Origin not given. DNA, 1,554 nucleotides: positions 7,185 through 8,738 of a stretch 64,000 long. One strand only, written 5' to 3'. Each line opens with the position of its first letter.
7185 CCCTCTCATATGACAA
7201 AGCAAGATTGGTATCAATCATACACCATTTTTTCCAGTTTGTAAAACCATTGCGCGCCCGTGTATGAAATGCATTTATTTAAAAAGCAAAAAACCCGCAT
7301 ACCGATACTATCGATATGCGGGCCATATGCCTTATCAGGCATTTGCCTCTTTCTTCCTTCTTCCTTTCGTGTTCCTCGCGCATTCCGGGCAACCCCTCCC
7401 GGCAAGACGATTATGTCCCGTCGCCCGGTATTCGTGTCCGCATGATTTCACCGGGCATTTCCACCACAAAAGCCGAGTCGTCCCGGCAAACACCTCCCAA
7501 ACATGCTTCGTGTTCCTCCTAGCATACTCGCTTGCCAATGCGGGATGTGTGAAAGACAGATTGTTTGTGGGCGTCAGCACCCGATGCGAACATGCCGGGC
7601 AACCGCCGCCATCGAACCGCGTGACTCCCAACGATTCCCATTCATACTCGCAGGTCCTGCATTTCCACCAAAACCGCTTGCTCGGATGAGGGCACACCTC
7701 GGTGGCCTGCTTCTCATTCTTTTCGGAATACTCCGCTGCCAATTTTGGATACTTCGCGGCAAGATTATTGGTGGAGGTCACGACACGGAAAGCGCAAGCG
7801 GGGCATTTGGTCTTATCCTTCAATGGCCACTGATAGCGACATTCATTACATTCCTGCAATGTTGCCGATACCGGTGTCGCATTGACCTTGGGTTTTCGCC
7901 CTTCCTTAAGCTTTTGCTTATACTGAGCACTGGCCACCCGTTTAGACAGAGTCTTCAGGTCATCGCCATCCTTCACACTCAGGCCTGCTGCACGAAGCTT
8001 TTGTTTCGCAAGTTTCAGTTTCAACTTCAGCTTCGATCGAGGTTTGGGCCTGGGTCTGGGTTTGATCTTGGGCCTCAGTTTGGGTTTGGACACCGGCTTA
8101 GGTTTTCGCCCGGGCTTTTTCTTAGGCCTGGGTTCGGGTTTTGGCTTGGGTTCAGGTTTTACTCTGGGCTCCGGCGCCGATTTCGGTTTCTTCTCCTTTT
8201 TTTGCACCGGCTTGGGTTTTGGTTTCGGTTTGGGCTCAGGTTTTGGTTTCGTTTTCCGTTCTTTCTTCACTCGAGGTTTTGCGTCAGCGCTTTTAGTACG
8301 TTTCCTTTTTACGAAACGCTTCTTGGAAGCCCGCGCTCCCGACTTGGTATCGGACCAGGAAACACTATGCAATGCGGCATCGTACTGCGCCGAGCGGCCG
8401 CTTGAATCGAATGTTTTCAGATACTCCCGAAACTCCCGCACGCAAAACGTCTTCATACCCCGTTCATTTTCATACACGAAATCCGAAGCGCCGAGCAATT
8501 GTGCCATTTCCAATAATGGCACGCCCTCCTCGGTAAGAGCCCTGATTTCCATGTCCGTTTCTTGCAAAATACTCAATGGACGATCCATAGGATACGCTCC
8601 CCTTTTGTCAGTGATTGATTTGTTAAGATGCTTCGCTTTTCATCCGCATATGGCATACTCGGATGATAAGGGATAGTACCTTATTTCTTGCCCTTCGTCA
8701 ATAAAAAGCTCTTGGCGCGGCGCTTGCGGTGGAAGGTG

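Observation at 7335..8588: Novel KP-repeat / double zinc-ribbon protein wedged between uvrC and uvrA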

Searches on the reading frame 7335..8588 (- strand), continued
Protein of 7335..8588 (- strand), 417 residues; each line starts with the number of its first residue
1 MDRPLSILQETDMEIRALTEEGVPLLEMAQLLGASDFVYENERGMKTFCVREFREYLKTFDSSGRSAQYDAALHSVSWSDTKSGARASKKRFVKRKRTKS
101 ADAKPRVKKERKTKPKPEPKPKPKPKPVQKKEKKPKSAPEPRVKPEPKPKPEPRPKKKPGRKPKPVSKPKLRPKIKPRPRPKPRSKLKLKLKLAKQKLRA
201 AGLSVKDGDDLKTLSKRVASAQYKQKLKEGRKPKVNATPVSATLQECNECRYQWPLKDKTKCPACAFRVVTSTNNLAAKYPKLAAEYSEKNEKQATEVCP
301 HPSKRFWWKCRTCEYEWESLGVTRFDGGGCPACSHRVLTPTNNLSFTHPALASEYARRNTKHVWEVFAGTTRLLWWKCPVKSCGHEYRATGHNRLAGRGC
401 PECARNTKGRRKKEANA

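Call 71: search_protein_families(library=pfam, alignment_id=A5, max_evalue=0.001)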
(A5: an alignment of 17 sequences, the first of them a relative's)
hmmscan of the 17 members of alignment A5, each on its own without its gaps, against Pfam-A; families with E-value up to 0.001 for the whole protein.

A. member 1, L085:2609-5005:+ (799 aa): 2 families
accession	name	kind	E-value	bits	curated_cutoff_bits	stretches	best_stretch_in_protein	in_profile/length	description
PF14311.12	DUF4379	-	6.1e-173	561.6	24.5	9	171-226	1-55/56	Probable Treble clef zinc finger domain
PF22799.2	PIR1-like_C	-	2.6e-05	25.3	27.6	0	50-80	46-72/74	Cell wall mannoprotein PIR1-like, C-terminal domain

B. families by the number of members that match (of 17 scanned): 19 families
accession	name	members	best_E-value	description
PF14311.12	DUF4379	17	6.1e-173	Probable Treble clef zinc finger domain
PF18741.7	MTES_1575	9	9.6e-07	REase_MTES_1575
PF04480.18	DUF559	5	3.4e-07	Protein of unknown function (DUF559)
PF09723.15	Zn_ribbon_8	4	1.1e-06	Zinc ribbon domain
PF01155.25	HypA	3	7.2e-08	Hydrogenase/urease nickel incorporation, metallochaperone, hypA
PF22799.2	PIR1-like_C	3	8e-08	Cell wall mannoprotein PIR1-like, C-terminal domain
PF00226.36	DnaJ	3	7.6e-06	DnaJ domain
PF15777.11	Anti-TRAP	1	2.7e-08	Tryptophan RNA-binding attenuator protein inhibitory protein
PF22152.1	Permu_RdRp_palm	1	4.4e-07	Permutotetravirus RNA-dependent RNA polymerase palm domain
PF21817.3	CapR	1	2.4e-06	CapR homology domain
PF22365.1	PfNDH2_hel_ins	1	5.2e-06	PfNDH2 helical insertion domain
PF16650.10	SPEG_u2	1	3e-05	Unstructured region on SPEG complex protein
PF03377.19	TAL_effector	1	4.4e-05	TAL effector repeat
PF20173.3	ZnF_RZ-type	1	6.2e-05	RZ type zinc finger domain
PF10881.14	DUF2726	1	7.3e-05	Protein of unknown function (DUF2726)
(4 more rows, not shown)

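Call 80: list_cluster_members(proteins=[P0001, P0022, L084:870-1172:+])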
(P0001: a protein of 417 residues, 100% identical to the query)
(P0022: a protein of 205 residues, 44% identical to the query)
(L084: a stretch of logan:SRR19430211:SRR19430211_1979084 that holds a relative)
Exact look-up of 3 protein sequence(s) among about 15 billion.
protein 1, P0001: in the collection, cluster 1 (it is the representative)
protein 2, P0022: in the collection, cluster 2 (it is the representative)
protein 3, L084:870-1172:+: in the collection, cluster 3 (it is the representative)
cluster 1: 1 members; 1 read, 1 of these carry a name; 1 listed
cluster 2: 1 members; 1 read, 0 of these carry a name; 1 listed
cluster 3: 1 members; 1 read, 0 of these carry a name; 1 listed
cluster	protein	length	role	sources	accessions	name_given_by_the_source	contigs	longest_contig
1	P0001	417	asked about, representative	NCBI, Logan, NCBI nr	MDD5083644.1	MAG: zinc-ribbon domain-containing protein [Candidatus Moranbacteria bacterium] | zinc-ribbon domain-containing protein [Candidatus Moranbacteria bacterium]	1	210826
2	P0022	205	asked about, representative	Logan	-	-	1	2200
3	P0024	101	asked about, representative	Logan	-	-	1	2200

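Call 81: find_encoding_contigs(protein=P0001, flank=3000, max_places=3)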
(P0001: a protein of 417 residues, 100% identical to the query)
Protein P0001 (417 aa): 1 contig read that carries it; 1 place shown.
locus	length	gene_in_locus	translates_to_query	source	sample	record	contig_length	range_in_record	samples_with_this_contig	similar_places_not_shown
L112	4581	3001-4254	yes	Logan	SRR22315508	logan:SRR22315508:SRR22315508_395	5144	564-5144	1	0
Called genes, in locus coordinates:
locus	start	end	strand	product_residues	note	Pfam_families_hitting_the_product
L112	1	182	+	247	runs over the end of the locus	?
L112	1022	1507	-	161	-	-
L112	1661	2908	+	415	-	PF01541:GIY-YIG (weak), PF27096:UvrC_M, PF08459:UvrC_RNaseH_dom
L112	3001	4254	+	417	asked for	PF14311:DUF4379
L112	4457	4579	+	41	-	?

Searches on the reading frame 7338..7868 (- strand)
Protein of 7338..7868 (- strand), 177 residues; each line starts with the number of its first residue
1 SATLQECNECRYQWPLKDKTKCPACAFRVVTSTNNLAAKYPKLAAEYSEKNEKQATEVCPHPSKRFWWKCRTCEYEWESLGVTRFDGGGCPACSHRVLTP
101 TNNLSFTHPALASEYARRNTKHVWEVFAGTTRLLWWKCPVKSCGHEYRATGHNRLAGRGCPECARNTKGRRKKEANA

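Call 45: find_homologous_proteins(query=window:7338-7868:-, max_evalue=1e-10)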
Query seq(177 aa) (177 aa): 1 proteins with E <= 1e-10 among 25 candidates.
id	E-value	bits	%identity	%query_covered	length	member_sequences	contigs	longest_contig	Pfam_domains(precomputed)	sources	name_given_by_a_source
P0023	8.2e-27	112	32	80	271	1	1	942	PF14311.13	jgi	-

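Call 46: search_dna_similar(query=window:7338-7868:-, collection=phages, mode=protein, max_rows=25)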
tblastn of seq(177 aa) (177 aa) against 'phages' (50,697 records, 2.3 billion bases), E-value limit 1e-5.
Records with a match: 6; places in all: 12; records where one place covers at least 80% of the query: 6.
Best place of each record, by identity: <60% 6.
By first word of the organism name: Klebsiella 2; Bacteriophage 1; Escherichia 1; Enterobacteria 1; Sporosarcina 1.
By host as written in the record: Klebsiella pneumoniae B5055 2; - 1; Escherichia coli K-12 1; Escherichia coli str. K-12 substr. W3110 1; Sporosarcina aquimarina 1.
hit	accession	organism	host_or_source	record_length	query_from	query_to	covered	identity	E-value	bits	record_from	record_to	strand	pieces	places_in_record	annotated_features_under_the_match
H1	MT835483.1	Bacteriophage sp.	human fecal samples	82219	18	164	83%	34.8%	5e-18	86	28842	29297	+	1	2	record has no annotation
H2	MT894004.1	Klebsiella phage MEW1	Klebsiella pneumoniae B5055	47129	6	164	90%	29.5%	8e-11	65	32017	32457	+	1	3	hypothetical protein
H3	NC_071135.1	Klebsiella phage MEW1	Klebsiella pneumoniae B5055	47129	6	164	90%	29.5%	8e-11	65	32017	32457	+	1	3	HNH endonuclease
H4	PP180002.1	Escherichia phage mEp013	Escherichia coli K-12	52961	1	173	98%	25.8%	2e-7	56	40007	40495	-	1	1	hypothetical protein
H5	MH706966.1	Enterobacteria phage mEp021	Escherichia coli str. K-12 substr. W3110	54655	7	168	92%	27.2%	6e-6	51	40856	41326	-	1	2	putative zinc-ribbon domain-containing protein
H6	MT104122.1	Sporosarcina phage Lietuvens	Sporosarcina aquimarina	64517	28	174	83%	27.8%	7e-7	54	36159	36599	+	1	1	protein of unknown function DUF4379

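Call 52: get_annotated_region(hit=H3, flank=2500)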
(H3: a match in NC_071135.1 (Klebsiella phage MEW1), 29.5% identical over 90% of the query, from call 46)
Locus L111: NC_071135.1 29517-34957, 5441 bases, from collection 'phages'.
description: Klebsiella phage MEW1, complete genome.
organism: Klebsiella phage MEW1 (NCBI taxid 2776813)
taxonomy: Viruses; Duplodnaviria; Heunggongvirae; Uroviricota; Caudoviricetes; Jedunavirus
host: Klebsiella pneumoniae B5055; source: The Merri Creek watercourse; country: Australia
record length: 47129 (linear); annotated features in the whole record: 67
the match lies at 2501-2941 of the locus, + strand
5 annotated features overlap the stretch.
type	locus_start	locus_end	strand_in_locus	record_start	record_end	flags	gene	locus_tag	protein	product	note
CDS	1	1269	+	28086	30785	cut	-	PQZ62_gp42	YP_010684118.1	putative helicase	-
CDS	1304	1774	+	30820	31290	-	-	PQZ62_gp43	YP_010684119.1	putative nulease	-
CDS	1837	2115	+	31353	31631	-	-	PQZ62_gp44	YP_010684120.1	putative TetR transcriptional regulator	-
CDS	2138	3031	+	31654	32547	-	-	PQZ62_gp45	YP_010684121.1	HNH endonuclease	-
CDS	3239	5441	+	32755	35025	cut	-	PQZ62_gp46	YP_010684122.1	DNA primase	-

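Call 53: search_protein_families(library=pfam, proteins=[L111:2138-3031:+], max_evalue=0.01)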
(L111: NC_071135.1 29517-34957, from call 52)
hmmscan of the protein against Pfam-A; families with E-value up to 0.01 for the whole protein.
L111:2138-3031:+ (297 aa): 4 families
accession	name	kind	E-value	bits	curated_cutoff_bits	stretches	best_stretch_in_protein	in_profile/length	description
PF14311.12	DUF4379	-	1e-30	106.1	24.5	4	177-209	23-55/56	Probable Treble clef zinc finger domain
PF21817.3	CapR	-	1.9e-13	50.8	24.2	2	234-268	26-67/67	CapR homology domain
PF09845.14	OapC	-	5.5e-05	23.9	23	0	122-152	3-30/133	Origin-associated protein OapC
PF00225.29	Kinesin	-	0.0034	16.9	29.3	0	24-55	54-85/327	Kinesin motor domain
